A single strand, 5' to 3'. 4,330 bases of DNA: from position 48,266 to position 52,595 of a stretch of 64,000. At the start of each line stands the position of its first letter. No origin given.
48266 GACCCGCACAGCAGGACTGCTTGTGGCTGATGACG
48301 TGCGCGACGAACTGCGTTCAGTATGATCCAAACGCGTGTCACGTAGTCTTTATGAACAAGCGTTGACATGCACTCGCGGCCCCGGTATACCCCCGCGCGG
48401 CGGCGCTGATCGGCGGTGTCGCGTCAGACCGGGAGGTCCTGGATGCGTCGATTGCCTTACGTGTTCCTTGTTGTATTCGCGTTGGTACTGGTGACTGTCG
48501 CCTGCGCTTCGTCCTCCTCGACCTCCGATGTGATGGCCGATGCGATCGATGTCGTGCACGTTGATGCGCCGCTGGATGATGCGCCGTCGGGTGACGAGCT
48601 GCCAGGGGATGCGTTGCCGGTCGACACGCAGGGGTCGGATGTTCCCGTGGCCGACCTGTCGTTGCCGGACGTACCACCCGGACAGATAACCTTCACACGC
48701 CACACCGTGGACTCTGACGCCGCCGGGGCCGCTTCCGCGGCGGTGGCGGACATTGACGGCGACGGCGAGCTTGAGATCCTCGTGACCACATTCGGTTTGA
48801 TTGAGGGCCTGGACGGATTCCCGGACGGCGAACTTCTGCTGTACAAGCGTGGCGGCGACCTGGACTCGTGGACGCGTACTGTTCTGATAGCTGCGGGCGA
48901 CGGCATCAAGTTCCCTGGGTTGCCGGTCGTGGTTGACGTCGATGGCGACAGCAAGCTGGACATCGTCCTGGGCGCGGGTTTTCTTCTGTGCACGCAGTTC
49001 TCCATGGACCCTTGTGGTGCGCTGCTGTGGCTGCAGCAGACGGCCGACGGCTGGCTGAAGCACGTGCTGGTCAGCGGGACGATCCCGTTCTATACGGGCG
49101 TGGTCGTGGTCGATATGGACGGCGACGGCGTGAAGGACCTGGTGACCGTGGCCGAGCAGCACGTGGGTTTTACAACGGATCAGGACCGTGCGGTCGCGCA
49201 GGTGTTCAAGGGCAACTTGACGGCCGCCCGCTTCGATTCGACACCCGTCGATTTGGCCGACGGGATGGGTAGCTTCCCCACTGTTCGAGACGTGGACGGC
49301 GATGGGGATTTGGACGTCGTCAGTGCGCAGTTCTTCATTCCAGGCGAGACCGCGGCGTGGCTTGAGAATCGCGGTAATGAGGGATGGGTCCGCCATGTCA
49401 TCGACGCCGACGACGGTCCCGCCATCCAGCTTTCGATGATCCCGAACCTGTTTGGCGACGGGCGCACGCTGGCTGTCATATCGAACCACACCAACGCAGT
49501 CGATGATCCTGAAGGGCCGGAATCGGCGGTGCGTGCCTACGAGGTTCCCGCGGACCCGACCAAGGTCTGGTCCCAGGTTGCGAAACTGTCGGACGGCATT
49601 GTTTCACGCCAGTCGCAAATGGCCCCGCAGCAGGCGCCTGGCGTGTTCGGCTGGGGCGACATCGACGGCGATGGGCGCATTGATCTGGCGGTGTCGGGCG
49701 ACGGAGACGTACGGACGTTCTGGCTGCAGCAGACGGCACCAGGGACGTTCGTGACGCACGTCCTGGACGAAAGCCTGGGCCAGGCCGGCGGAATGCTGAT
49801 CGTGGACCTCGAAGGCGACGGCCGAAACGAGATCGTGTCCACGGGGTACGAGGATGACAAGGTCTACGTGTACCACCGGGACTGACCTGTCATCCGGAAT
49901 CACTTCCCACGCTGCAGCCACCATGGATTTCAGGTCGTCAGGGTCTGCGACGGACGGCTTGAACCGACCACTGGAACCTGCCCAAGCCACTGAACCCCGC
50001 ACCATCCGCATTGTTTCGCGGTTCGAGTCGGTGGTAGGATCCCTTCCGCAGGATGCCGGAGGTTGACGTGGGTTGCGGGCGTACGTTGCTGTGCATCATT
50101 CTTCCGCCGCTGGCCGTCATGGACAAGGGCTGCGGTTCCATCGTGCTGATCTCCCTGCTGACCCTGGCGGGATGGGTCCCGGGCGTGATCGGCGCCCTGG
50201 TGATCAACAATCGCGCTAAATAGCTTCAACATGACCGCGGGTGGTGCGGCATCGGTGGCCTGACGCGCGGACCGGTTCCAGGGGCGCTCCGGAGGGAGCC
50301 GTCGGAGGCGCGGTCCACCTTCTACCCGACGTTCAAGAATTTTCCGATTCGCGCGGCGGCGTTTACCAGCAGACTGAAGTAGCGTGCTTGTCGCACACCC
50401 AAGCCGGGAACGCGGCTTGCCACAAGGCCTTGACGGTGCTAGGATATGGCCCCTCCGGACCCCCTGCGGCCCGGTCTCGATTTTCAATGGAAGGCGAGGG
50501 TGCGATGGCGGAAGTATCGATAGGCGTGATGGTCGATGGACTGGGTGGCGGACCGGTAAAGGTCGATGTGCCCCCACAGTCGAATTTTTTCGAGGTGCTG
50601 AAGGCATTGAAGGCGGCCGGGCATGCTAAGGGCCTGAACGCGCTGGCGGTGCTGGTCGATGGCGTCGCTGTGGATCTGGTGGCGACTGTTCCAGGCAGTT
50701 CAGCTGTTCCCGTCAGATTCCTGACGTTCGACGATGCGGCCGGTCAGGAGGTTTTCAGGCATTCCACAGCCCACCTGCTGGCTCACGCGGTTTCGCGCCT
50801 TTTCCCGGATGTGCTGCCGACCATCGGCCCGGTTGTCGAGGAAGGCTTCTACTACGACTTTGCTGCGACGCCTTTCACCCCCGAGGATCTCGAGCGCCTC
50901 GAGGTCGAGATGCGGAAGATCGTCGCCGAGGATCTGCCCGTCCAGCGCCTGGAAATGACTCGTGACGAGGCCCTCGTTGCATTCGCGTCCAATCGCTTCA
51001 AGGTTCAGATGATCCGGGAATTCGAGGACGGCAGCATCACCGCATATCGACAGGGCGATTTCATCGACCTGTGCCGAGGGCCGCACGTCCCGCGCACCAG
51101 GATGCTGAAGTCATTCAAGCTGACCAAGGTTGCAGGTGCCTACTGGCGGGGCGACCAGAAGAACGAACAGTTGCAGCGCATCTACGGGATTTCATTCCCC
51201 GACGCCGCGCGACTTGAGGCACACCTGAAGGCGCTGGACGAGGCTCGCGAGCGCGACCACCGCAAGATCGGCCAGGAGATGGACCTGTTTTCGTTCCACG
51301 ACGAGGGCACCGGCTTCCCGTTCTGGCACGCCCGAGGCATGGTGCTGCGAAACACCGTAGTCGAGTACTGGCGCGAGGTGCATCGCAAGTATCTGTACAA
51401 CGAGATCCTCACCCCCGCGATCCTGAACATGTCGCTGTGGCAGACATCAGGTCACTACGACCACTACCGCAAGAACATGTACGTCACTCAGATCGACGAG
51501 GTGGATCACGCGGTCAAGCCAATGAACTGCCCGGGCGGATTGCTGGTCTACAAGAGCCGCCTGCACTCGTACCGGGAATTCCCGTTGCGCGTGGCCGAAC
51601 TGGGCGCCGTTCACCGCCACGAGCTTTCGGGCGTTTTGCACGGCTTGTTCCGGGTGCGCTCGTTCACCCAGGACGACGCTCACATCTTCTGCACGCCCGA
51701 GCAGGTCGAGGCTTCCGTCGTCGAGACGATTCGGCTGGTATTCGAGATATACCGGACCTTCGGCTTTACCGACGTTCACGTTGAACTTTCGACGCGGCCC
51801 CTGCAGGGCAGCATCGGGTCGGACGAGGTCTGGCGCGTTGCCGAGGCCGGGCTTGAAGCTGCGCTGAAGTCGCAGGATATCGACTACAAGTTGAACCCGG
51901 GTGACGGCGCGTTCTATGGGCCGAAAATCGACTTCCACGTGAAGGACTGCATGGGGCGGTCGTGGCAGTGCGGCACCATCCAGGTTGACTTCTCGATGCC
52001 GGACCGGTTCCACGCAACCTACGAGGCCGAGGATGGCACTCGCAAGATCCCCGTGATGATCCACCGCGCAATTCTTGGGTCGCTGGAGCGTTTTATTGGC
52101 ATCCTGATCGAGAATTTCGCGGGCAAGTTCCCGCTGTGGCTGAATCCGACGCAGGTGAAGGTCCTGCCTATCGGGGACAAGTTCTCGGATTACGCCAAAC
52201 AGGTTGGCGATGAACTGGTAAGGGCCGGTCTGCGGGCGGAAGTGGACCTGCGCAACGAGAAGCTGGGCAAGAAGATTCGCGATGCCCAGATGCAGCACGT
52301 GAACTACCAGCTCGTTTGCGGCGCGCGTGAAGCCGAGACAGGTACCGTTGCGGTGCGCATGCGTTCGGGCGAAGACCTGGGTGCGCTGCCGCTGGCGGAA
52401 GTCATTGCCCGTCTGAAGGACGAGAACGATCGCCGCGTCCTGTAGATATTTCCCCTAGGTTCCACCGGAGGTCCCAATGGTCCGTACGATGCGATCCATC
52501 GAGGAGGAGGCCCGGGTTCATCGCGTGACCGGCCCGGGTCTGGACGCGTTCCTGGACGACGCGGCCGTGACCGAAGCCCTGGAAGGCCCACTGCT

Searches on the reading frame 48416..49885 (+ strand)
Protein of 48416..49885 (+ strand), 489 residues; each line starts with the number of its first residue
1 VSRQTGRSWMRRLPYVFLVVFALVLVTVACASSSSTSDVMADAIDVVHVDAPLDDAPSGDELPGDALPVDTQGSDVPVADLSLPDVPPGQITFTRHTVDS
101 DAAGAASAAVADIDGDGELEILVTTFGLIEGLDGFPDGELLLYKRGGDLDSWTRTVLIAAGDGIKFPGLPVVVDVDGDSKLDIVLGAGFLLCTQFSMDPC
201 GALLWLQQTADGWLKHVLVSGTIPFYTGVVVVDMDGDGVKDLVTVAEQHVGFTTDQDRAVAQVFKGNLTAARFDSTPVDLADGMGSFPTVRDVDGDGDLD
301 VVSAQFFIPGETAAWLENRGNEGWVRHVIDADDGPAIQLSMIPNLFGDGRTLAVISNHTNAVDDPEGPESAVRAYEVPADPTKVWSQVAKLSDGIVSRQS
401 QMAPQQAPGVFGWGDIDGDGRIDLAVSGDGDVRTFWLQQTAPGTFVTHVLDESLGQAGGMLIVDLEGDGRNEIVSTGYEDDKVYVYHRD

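Call 11: search_protein_families(library=pfam, proteins=[window:48416-49885:+], max_evalue=0.001)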
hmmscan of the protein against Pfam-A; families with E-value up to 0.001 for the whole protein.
window:48416-49885:+ (489 aa): 2 families
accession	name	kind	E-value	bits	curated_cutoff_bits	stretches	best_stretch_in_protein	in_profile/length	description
PF13517.12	FG-GAP_3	-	4.7e-26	91.6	26.9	2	415-474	1-60/61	FG-GAP-like repeat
PF01839.29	FG-GAP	-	1.3e-11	44.5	22.1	0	106-124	3-21/37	FG-GAP repeat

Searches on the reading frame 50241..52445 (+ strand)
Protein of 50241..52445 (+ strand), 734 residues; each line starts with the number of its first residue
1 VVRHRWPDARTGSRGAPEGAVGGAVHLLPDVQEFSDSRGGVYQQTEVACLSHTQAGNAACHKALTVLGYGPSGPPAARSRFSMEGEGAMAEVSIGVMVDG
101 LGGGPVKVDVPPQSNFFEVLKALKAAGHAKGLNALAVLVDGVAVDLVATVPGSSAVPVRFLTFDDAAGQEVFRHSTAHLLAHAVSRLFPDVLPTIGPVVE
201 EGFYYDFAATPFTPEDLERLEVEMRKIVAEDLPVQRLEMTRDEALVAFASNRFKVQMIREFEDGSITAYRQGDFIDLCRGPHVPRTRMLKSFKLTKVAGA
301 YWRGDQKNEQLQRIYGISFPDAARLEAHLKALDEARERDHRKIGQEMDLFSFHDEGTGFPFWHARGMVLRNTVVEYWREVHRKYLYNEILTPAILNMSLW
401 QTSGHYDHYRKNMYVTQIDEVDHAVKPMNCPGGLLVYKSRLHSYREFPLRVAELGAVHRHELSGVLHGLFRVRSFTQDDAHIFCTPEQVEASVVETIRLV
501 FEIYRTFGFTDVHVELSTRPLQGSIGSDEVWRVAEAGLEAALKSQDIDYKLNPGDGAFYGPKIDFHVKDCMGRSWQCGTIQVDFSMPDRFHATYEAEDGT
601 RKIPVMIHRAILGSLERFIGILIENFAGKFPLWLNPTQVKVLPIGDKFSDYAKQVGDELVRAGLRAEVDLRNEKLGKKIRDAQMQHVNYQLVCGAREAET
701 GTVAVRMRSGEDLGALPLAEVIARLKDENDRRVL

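Call 84: search_protein_families(library=pfam, proteins=[window:50241-52445:+], max_evalue=0.0001)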
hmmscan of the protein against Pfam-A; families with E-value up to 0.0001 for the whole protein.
window:50241-52445:+ (734 aa): 3 families
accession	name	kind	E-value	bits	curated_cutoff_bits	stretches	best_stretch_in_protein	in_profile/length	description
PF00587.30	tRNA-synt_2b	-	1.5e-45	155.9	29.3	1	419-626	6-179/179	tRNA synthetase class II core domain (G, H, P, S and T)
PF03129.25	HGTP_anticodon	-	1.1e-22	80.4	21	1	638-727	1-93/94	Anticodon binding domain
PF07973.19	tRNA_SAD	-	3e-16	59.5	24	1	266-315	1-44/44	Threonyl and Alanyl tRNA synthetase second additional domain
